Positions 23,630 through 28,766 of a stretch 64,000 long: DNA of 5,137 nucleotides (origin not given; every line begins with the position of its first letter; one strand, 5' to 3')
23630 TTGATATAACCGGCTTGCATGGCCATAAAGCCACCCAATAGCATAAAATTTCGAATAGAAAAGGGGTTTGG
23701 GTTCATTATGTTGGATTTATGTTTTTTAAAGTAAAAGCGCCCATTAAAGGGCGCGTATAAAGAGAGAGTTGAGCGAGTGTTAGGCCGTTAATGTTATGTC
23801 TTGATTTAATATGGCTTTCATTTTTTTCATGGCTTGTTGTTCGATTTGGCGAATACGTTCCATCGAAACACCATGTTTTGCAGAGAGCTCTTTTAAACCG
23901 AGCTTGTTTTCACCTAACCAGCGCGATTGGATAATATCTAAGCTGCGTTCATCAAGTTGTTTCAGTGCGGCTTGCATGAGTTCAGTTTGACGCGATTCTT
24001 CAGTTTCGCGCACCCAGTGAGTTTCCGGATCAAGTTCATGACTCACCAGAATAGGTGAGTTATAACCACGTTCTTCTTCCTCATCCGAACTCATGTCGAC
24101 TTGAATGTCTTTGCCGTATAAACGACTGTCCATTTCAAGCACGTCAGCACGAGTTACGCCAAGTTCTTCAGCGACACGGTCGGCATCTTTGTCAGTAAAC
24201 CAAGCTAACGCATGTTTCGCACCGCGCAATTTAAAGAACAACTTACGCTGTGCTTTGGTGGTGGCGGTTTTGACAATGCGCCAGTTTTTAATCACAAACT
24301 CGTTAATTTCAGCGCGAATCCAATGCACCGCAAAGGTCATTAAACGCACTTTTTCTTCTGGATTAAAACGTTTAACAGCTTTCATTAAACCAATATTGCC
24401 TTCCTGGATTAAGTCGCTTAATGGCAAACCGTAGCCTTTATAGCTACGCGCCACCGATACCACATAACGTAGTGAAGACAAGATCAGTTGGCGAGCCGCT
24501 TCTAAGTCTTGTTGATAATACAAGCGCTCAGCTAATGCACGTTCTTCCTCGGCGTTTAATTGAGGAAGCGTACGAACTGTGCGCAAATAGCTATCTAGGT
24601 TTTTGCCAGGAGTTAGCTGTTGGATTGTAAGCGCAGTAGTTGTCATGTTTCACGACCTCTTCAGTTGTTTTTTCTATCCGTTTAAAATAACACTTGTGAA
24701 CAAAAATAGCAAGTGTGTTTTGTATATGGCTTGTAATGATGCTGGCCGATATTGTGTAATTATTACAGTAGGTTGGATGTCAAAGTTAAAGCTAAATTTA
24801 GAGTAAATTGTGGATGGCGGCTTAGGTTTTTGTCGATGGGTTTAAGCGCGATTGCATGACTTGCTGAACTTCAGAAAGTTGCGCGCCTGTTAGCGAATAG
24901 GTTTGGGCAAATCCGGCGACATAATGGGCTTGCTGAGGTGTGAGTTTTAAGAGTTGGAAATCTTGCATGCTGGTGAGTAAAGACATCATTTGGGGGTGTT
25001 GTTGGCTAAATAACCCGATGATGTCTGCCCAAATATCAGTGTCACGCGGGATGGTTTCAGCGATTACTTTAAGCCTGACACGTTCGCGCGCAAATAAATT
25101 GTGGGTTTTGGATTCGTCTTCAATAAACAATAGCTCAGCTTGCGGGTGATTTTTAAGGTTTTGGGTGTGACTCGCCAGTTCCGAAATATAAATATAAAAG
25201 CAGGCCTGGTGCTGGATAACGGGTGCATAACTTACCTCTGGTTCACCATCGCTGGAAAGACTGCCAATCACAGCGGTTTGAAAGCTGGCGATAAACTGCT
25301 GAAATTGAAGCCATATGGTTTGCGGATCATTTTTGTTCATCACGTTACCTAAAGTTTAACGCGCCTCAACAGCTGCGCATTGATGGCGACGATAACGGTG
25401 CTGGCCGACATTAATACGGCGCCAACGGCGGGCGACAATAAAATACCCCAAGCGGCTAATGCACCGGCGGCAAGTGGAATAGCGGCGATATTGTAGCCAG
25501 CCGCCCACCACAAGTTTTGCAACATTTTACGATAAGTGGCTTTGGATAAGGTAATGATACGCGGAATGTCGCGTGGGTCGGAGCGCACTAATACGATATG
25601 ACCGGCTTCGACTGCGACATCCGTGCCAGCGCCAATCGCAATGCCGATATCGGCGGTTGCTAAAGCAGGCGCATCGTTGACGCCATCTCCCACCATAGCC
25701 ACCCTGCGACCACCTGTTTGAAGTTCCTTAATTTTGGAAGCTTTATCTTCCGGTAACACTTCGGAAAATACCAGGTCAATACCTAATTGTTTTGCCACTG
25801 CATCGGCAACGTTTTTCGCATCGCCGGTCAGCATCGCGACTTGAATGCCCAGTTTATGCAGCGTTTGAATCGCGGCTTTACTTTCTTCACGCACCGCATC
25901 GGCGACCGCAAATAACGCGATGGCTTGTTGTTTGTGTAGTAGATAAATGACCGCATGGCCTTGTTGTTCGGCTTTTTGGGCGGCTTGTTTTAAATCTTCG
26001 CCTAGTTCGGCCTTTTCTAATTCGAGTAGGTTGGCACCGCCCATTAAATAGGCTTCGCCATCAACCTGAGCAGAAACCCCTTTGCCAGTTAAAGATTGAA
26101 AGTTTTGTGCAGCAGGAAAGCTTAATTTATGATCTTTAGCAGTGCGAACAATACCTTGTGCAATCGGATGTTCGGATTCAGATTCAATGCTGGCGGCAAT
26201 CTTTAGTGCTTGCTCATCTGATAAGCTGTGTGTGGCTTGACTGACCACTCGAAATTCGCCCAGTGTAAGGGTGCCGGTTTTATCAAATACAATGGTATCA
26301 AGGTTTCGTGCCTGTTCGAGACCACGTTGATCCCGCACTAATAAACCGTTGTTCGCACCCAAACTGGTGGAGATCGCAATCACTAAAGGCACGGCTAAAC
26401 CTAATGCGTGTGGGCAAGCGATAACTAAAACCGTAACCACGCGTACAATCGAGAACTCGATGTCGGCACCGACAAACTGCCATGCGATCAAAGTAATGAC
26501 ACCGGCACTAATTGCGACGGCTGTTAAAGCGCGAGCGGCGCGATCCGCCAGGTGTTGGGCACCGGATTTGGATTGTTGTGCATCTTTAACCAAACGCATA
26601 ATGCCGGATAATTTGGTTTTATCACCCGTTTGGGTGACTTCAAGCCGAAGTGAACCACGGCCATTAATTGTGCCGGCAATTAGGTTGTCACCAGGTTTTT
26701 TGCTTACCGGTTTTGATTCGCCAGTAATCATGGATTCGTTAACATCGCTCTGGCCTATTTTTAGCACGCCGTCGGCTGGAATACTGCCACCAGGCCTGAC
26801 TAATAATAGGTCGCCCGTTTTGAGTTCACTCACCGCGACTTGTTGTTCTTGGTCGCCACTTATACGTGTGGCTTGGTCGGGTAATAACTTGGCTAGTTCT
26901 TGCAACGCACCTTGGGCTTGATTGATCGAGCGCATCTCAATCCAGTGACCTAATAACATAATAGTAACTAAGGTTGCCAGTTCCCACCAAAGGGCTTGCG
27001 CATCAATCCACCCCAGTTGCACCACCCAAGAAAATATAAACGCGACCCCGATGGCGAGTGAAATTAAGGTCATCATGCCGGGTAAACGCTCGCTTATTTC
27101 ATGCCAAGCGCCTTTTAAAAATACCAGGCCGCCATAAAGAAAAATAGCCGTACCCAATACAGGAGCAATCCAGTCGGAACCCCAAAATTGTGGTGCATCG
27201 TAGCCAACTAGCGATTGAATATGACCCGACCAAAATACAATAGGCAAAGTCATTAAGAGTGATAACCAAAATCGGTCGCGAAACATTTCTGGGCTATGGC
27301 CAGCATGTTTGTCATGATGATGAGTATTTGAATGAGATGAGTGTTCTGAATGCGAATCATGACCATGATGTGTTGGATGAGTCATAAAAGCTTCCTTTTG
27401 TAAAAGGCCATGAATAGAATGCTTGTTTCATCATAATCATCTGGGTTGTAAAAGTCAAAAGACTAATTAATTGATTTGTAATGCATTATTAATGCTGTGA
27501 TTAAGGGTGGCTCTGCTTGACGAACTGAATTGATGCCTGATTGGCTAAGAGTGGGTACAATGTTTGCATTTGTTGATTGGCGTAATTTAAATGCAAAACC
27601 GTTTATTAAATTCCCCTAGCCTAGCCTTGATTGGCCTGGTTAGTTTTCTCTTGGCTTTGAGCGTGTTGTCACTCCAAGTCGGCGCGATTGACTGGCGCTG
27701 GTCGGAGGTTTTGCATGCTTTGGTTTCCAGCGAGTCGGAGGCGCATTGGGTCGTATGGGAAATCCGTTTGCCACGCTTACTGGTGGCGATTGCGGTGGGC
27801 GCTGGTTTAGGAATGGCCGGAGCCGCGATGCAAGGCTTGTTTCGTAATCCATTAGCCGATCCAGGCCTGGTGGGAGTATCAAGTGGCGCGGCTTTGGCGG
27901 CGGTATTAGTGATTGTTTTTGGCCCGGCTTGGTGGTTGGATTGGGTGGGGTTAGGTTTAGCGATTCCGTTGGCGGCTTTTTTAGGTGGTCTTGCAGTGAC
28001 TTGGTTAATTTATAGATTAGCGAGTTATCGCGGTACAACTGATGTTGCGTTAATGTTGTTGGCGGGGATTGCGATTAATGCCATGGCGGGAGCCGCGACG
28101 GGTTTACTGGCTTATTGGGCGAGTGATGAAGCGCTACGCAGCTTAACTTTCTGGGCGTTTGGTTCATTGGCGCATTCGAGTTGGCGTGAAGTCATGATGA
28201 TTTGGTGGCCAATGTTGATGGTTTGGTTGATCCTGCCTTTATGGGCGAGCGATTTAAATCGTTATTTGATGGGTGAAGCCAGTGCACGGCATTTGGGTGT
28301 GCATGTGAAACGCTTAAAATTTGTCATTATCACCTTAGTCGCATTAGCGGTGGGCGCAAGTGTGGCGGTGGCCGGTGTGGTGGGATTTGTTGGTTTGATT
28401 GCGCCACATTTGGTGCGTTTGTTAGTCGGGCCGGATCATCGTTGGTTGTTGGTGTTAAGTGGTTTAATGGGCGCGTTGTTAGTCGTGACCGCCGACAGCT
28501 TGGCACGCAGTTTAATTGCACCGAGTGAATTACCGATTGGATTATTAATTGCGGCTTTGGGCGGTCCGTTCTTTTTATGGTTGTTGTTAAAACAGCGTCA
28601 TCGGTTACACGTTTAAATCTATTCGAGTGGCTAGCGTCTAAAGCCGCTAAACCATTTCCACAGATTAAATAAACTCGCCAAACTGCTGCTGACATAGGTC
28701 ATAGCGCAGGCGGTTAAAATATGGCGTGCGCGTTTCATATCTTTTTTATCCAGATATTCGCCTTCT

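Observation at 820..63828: Highly iterated palindrome (consensus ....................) pervades the window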

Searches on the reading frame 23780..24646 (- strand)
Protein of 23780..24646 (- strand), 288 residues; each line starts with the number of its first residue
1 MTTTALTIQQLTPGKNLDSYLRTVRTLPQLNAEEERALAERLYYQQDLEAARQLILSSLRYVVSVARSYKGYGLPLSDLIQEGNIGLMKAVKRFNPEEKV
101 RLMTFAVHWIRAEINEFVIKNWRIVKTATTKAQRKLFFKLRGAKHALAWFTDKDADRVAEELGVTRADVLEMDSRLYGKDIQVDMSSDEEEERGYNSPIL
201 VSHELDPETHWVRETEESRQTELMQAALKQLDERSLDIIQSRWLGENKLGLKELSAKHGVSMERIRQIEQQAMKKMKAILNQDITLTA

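Call 12: search_protein_families(library=ncbifam, proteins=[window:23780-24646:-], max_evalue=0.00001)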
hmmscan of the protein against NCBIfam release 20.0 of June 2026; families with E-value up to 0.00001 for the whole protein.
window:23780-24646:- (288 aa): 42 families (the best 25 are shown)
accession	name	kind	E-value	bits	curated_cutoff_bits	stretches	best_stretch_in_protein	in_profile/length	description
NF005143.0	PRK06596.1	subfamily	9.3e-112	373.2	241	1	6-282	5-283/285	RNA polymerase factor sigma-32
TIGR02392.1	rpoH_proteo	equivalog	2.8e-108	361.6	323.1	1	16-281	2-269/270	RNA polymerase sigma factor RpoH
NF005693.0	PRK07500.1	equivalog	7.9e-67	225.4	315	1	21-283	12-280/289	RNA polymerase factor sigma-32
TIGR02394.1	rpoS_proteo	equivalog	3.5e-42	144.9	378.7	1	15-283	13-277/285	RNA polymerase sigma factor RpoS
NF004207.0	PRK05657.1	equivalog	9.1e-37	127.1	394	1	18-282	59-319/329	RNA polymerase sigma factor RpoS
NF041931.2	MzaA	equivalog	1.1e-33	117.1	800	1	35-277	463-702/726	MZA anti-phage system associated sigma-70 family RNA polymerase sigma factor MzaA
TIGR02393.1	RpoD_Cterm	equivalog_domain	8.4e-31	107.4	354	1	50-279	1-227/238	RNA polymerase sigma factor RpoD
TIGR02997.1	Sig70-cyanoRpoD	subfamily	1.3e-30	106.7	384.5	1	45-277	70-298/298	RNA polymerase sigma factor, RpoD/SigA family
TIGR02937.1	sigma70-ECF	superfamily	5e-27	94.5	42.9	1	49-278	1-163/165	sigma-70 family RNA polymerase sigma factor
NF006666.0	PRK09210.1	equivalog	4e-26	92.2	572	1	19-277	103-357/370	RNA polymerase sigma factor RpoD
NF005920.0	PRK07921.1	subfamily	8.2e-26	90.8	464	1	30-277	73-315/328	RNA polymerase sigma factor SigB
NF005785.0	PRK07598.1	equivalog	9.4e-26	90.6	554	1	45-277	171-399/415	RNA polymerase sigma factor SigC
NF004562.0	PRK05901.1-4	equivalog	1.7e-24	86.3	779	1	44-278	311-542/571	RNA polymerase sigma factor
NF004208.0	PRK05658.1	equivalog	3e-23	82.7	555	1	46-114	389-457/631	RNA polymerase sigma factor RpoD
NF004566.0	PRK05901.2-4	equivalog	1.4e-22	80.5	531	1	20-277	160-431/448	RNA polymerase sigma factor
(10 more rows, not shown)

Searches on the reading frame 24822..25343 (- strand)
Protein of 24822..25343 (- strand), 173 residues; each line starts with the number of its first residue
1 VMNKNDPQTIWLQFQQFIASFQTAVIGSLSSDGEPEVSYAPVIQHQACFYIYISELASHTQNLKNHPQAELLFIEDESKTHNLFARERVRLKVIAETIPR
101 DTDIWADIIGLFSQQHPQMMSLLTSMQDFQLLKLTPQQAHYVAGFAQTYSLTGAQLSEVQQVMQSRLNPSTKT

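Call 14: search_protein_families(library=ncbifam, proteins=[window:24822-25343:-], max_evalue=1e-25)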
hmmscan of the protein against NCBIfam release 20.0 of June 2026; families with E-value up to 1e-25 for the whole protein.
window:24822-25343:- (173 aa): 2 families
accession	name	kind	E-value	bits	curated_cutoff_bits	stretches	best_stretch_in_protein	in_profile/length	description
TIGR04110.1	heme_HutZ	equivalog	9.1e-38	129.6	225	1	14-161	15-162/168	heme utilization protein HutZ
TIGR04109.1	heme_ox_HugZ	equivalog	4.4e-35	121.3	240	1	8-161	82-237/243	HugZ family heme oxygenase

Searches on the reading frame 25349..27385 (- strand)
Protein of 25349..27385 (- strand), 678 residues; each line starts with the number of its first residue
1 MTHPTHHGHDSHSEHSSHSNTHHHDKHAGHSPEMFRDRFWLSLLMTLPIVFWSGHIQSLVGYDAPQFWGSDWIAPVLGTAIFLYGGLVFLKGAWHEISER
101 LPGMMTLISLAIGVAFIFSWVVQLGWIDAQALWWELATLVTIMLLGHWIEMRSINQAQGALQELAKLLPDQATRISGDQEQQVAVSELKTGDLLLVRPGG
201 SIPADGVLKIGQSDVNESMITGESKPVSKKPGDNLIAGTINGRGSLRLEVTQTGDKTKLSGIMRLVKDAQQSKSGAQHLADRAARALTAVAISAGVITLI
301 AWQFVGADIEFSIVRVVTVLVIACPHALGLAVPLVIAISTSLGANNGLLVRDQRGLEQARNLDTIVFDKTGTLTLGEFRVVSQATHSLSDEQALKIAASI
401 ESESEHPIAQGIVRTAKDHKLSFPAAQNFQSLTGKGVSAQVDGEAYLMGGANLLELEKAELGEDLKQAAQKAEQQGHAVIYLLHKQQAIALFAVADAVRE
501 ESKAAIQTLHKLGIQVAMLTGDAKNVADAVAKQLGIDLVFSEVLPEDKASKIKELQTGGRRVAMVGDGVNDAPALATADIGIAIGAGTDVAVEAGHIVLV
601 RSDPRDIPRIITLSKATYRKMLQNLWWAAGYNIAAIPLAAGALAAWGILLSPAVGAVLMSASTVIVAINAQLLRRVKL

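Call 14: search_protein_families(library=ncbifam, proteins=[window:25349-27385:-], max_evalue=1e-25)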
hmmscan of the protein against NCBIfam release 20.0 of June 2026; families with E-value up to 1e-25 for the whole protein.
window:25349-27385:- (678 aa): 14 families
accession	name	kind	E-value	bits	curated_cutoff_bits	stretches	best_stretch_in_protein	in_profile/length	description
TIGR01511.1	ATPase-IB1_Cu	subfamily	5.5e-180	599.8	397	1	86-674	2-542/542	copper-translocating P-type ATPase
TIGR01525.1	ATPase-IB_hvy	subfamily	1.2e-179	598.8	346.25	1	104-672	1-559/560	heavy metal translocating P-type ATPase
NF007952.0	PRK10671.1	equivalog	3.6e-142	475.3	1316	1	26-677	180-835/838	copper-exporting P-type ATPase CopA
TIGR01512.1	ATPase-IB2_Cd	subfamily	2e-114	383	313.5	2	133-417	18-284/494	cadmium family heavy metal-translocating P-type ATPase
NF008262.1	PRK11033.1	equivalog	1.6e-104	350.9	1005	1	135-675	197-729/731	zinc/cadmium/mercury/lead-transporting ATPase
NF033775.1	P_type_ZntA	exception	2e-97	327.2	1240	1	135-674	202-730/732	Zn(II)/Cd(II)/Pb(II) translocating P-type ATPase ZntA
TIGR01494.1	ATPase_P-type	subfamily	3.3e-89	299.5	62.3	1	139-645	2-466/478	HAD-IC family P-type ATPase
TIGR01647.1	ATPase-IIIA_H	equivalog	2.3e-56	191.4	615.5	1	104-537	34-482/755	plasma-membrane proton-efflux P-type ATPase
TIGR01497.1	kdpB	equivalog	2.9e-53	181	527.9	1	175-615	110-564/675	potassium-transporting ATPase subunit KdpB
NF010609.0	PRK14010.1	equivalog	4.1e-46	157.4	1323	1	140-615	77-559/673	K(+)-transporting ATPase subunit B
TIGR01517.1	ATPase-IIB_Ca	equivalog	5.4e-43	147.3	507.05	0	119-403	104-401/882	calcium-translocating P-type ATPase, PMCA-type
TIGR01522.1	ATPase-IIA2_Ca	equivalog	4.5e-41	140.5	798.3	0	131-382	83-339/854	calcium-transporting P-type ATPase, PMR1-type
TIGR01116.1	ATPase-IIA1_Ca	equivalog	3.9e-35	121.2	703.4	0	488-626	457-610/799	calcium-translocating P-type ATPase, SERCA-type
TIGR01657.1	P-ATPase-V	hypoth_equivalog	1.3e-32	112.3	618.25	0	140-231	197-292/1055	ATP13A2 family polyamine export P-type ATPase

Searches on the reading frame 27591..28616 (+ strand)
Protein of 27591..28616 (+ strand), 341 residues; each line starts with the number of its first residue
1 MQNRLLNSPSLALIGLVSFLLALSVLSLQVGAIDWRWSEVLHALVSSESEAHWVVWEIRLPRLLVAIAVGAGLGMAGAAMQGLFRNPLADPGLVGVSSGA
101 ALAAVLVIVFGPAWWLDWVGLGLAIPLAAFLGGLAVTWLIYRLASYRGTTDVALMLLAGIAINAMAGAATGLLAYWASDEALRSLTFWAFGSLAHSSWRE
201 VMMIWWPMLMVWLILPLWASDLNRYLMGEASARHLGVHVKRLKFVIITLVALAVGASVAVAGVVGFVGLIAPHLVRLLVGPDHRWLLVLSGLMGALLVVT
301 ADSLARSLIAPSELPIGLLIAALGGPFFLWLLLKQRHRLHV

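Call 14: search_protein_families(library=ncbifam, proteins=[window:27591-28616:+], max_evalue=1e-25)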
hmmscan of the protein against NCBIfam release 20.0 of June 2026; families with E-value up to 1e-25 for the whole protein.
window:27591-28616:+ (341 aa): 16 families
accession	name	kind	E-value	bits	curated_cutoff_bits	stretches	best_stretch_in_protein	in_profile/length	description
NF007081.0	PRK09535.1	equivalog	3e-81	273.6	461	1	24-335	62-361/366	vitamin B12 ABC transporter permease BtuC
NF003001.0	PRK03784.1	equivalog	1.3e-74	251.3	334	1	12-337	18-330/332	vitamin B12 ABC transporter permease BtuC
TIGR03869.1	F420-0_ABCperm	hypoth_equivalog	2.9e-69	233.8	437.35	1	51-337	45-323/325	putative F420-0 ABC transporter permease subunit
NF008407.0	PRK11228.1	equivalog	6.8e-63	212.6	396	1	20-334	16-328/330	iron-dicitrate ABC transporter permease FecC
NF007299.0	PRK09777.1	equivalog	1.6e-60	205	406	1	14-336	7-318/318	Fe(3+) dicitrate ABC transporter permease subunit FecD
NF007871.0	PRK10577.2-2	equivalog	1.2e-59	202.5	899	1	15-335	363-676/679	Fe(3+)-hydroxamate ABC transporter permease FhuB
NF007867.0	PRK10577.1-3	subfamily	1.4e-56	192.3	849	1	11-337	388-707/710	Fe(3+)-hydroxamate ABC transporter permease FhuB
NF007866.0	PRK10577.1-2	equivalog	5.3e-55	187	554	1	13-337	16-333/666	Fe(3+)-hydroxamate ABC transporter permease FhuB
NF007872.0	PRK10577.2-3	equivalog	1.4e-53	182.2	727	1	11-296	18-292/676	Fe(3+)-hydroxamate ABC transporter permease FhuB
NF007760.0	PRK10441.1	equivalog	7.3e-48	163.4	428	1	10-336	10-330/335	Fe(3+)-siderophore ABC transporter permease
NF007759.0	PRK10440.1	equivalog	1.7e-47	162.3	422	1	16-337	15-328/330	iron-enterobactin ABC transporter permease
NF007873.0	PRK10577.2-4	equivalog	4.7e-46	157.8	1012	1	6-333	322-641/646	Fe(3+)-hydroxamate ABC transporter permease FhuB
NF007870.0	PRK10577.2-1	equivalog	6.2e-44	150.7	1355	1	53-336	398-674/678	Fe(3+)-hydroxamate ABC transporter permease FhuB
NF007868.0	PRK10577.1-5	equivalog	1.1e-36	126.6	943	0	10-216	14-210/666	Fe(3+)-hydroxamate ABC transporter permease FhuB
NF007869.0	PRK10577.1-6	equivalog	7.9e-35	120.4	954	1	16-338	389-697/703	Fe(3+)-hydroxamate ABC transporter permease FhuB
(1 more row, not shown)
